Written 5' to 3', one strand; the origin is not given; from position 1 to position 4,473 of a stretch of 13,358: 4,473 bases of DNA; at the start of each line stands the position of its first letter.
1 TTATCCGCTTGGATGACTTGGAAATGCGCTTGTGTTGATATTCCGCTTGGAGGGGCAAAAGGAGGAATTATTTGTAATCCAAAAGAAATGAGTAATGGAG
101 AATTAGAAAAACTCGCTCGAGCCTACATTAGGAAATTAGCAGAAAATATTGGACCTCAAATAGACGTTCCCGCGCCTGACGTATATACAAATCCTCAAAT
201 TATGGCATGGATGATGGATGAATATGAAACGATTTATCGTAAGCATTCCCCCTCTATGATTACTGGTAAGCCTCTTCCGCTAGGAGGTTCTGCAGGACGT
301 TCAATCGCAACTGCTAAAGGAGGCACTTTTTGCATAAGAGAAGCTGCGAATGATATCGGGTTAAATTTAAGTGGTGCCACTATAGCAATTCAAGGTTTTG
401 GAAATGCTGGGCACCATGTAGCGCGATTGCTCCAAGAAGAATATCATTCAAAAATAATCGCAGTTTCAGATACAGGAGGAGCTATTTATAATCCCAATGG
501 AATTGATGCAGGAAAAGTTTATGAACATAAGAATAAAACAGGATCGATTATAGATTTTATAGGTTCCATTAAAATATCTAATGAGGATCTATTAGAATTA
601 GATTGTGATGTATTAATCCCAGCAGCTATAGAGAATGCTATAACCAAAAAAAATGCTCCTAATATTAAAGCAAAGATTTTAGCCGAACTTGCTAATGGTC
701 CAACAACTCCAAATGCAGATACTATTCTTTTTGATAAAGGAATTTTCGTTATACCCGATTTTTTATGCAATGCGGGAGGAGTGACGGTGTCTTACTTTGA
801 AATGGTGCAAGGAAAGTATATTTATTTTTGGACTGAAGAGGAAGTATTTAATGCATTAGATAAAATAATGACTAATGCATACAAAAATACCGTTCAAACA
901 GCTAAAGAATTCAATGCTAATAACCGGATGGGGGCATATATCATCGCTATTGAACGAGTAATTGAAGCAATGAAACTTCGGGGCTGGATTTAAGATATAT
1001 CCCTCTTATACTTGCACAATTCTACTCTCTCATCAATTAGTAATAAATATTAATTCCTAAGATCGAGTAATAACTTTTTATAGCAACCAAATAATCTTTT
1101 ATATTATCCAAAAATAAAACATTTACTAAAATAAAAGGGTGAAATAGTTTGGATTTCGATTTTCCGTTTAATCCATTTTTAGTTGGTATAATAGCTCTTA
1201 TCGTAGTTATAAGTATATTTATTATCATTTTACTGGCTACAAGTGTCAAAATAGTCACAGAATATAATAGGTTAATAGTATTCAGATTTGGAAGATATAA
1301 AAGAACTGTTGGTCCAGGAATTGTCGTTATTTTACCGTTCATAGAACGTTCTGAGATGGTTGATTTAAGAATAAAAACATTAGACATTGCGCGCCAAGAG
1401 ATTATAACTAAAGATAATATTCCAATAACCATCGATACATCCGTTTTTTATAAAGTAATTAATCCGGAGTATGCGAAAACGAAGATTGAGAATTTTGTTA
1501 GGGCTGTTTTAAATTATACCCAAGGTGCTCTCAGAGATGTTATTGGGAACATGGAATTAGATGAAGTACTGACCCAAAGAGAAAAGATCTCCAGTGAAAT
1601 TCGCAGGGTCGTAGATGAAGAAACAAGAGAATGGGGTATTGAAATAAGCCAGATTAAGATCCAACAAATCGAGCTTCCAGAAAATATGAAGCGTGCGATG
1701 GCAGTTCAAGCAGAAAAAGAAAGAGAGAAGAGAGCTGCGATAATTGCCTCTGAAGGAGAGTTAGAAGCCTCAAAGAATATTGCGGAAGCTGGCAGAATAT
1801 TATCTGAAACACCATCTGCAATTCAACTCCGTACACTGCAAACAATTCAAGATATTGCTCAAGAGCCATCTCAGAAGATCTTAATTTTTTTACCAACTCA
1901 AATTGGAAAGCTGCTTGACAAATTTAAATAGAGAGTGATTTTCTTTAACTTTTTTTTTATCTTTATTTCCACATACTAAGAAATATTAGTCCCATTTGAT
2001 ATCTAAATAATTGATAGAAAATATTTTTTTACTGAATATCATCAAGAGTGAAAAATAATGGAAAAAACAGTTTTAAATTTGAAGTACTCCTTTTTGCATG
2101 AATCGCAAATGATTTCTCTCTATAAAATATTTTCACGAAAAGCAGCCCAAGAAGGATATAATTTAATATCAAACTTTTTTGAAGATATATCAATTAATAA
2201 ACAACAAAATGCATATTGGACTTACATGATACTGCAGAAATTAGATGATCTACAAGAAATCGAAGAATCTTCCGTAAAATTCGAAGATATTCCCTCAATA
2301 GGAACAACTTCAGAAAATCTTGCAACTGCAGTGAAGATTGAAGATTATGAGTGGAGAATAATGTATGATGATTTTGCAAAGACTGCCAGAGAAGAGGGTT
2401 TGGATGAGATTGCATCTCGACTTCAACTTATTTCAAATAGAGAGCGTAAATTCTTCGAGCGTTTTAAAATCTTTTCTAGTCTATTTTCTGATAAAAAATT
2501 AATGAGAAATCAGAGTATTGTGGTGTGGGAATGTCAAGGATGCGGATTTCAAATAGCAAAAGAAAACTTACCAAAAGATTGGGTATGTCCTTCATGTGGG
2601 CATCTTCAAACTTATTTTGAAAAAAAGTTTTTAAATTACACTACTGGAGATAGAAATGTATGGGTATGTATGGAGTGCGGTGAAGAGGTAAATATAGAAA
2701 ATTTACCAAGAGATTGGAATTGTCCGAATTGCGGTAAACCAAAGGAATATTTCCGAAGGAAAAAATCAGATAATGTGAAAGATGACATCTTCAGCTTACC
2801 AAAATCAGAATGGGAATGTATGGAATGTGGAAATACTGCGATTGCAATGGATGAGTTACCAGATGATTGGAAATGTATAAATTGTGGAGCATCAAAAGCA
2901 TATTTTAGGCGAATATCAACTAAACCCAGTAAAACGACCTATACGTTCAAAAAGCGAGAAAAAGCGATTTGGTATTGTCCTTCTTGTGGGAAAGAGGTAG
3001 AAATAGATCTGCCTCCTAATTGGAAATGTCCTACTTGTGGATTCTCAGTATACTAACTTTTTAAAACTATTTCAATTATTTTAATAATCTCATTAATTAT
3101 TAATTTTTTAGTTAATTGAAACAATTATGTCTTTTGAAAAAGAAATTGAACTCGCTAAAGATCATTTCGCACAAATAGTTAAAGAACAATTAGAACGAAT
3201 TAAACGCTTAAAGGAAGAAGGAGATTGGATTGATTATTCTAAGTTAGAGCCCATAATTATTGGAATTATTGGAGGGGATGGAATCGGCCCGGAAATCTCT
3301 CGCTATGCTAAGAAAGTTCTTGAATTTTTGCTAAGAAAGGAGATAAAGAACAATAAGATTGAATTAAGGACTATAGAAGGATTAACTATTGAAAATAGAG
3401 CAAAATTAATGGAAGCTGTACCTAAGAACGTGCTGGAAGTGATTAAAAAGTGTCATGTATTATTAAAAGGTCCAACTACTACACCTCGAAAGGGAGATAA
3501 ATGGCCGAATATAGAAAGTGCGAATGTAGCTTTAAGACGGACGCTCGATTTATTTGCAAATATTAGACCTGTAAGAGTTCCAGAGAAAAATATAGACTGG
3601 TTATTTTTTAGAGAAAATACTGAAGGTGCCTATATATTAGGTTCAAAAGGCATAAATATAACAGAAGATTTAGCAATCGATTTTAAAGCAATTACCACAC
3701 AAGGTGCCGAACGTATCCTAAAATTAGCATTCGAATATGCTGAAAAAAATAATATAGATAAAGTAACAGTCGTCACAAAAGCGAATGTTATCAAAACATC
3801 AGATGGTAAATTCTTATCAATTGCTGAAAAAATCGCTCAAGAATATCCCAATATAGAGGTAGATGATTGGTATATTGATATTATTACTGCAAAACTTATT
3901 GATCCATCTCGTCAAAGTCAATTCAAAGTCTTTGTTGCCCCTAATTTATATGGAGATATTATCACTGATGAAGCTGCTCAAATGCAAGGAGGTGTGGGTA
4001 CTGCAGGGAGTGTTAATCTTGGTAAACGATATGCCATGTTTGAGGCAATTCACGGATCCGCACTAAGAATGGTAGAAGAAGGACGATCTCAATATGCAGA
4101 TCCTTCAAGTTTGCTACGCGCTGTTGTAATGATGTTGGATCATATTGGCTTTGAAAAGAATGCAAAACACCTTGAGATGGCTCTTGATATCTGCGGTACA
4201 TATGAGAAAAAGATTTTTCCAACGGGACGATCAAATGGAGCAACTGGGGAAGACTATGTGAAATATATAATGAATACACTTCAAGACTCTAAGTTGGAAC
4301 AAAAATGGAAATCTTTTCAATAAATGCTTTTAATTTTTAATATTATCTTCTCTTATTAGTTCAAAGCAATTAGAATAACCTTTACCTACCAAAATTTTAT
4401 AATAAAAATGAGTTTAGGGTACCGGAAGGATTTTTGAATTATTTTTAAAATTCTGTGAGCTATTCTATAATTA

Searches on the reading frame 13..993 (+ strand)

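Call 6: search_protein_families(library=pfam, proteins=[window:13-993:+], max_evalue=0.001)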
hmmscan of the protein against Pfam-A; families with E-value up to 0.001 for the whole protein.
window:13-993:+ (326 aa): 2 families
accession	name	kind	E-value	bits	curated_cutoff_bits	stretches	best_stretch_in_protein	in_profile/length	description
PF00208.27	ELFV_dehydrog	-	7.2e-78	262.1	23.4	1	91-324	1-241/241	Glutamate/Leucine/Phenylalanine/Valine dehydrogenase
PF02812.23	ELFV_dehydrog_N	-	5.3e-31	107.5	25.3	1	1-72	57-128/129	Glu/Leu/Phe/Val dehydrogenase, dimerisation domain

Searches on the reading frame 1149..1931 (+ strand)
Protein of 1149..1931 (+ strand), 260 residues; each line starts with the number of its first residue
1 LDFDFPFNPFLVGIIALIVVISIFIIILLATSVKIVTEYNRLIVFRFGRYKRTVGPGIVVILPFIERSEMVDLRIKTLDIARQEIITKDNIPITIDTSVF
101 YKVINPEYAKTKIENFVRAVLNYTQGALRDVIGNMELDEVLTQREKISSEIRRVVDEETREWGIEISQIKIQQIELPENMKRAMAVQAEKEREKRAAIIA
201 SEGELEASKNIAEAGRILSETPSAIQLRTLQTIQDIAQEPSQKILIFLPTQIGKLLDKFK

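Call 6: search_protein_families(library=pfam, proteins=[window:1149-1931:+], max_evalue=0.001)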
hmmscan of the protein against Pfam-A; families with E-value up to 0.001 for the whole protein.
window:1149-1931:+ (260 aa): 2 families
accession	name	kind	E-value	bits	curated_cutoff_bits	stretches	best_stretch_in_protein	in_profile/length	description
PF01145.31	Band_7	-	2e-40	139.1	23.6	1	35-204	2-175/176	SPFH domain / Band 7 family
PF13421.11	Band_7_1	-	5.2e-06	26.7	24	1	106-188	126-207/211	SPFH domain-Band 7 family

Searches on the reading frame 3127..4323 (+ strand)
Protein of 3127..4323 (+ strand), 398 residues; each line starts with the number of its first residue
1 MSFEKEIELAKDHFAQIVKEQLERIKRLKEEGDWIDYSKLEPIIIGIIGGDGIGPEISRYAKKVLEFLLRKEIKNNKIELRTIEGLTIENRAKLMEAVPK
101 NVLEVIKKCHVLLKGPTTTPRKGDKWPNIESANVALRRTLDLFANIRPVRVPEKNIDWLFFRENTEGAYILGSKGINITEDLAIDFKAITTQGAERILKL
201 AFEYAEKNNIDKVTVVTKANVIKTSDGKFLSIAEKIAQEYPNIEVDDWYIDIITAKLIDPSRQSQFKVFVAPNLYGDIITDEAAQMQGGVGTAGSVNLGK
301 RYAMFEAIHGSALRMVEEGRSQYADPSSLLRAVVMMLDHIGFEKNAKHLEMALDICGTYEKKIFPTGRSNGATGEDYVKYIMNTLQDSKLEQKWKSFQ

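Call 6: search_protein_families(library=pfam, proteins=[window:3127-4323:+], max_evalue=0.001)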
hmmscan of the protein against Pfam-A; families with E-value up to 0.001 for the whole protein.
window:3127-4323:+ (398 aa): 1 family
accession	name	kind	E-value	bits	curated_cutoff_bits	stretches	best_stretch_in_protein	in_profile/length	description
PF00180.25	Iso_dh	-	3.5e-69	234.2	27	1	45-354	2-320/348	Isocitrate/isopropylmalate dehydrogenase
